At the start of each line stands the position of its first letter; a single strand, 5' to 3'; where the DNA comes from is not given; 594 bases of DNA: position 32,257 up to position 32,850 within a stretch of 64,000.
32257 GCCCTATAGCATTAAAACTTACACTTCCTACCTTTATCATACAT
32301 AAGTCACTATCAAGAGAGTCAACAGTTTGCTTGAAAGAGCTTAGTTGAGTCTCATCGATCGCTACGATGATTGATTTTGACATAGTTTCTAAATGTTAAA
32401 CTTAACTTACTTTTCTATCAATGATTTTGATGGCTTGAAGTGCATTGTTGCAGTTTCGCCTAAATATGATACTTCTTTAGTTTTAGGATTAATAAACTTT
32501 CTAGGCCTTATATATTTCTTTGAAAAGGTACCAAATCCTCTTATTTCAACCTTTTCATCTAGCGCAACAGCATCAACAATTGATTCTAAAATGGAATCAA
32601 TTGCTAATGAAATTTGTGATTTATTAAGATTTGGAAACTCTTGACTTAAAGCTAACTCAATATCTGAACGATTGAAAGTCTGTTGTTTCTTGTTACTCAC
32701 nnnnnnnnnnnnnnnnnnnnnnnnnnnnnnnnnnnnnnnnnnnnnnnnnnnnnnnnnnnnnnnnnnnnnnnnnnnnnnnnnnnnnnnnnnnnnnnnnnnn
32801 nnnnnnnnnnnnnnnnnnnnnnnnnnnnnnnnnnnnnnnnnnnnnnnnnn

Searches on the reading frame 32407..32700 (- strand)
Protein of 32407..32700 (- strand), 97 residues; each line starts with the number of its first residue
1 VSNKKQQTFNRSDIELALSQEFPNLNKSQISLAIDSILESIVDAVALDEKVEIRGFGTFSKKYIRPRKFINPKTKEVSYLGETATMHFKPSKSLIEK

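Call 55: list_cluster_members(proteins=[window:32407-32700:-, window:33997-34656:-, window:31712-32383:-, window:27975-28526:-, window:28529-30316:-, window:30300-31718:-, window:25238-25957:-, window:24495-25253:-, window:27139-27912:-, window:19930-20913:-])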
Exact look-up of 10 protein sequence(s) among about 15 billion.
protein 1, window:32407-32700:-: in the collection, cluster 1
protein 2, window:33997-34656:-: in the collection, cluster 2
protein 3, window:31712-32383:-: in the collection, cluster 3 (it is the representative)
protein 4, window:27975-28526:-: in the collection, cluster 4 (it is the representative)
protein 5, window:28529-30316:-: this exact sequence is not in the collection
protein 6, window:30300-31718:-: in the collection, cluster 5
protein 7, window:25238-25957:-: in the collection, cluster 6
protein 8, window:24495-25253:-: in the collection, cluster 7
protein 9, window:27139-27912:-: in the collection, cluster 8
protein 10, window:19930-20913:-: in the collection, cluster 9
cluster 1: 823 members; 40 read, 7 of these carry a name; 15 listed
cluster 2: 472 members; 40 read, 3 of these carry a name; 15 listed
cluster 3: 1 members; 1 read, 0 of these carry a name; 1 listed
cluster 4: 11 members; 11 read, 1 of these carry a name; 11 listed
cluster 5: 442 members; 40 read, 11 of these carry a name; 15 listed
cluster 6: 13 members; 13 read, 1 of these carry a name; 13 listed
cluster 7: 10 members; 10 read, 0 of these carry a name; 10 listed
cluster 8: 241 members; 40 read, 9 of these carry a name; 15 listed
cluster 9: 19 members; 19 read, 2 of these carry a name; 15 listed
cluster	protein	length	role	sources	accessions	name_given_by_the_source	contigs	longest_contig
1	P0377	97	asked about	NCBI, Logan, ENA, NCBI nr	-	-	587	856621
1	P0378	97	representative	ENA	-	-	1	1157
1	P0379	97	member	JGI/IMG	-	integration host factor subunit beta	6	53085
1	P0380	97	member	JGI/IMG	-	integration host factor subunit beta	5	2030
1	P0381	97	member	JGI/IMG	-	integration host factor subunit beta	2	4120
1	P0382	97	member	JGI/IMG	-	integration host factor subunit beta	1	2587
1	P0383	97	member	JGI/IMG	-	integration host factor subunit beta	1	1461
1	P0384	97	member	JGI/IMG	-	integration host factor subunit beta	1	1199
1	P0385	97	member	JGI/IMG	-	integration host factor subunit beta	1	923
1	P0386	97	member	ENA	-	-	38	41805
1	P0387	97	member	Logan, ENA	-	-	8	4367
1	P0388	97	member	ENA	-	-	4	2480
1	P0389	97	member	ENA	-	-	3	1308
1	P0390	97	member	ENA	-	-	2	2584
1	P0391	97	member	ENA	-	-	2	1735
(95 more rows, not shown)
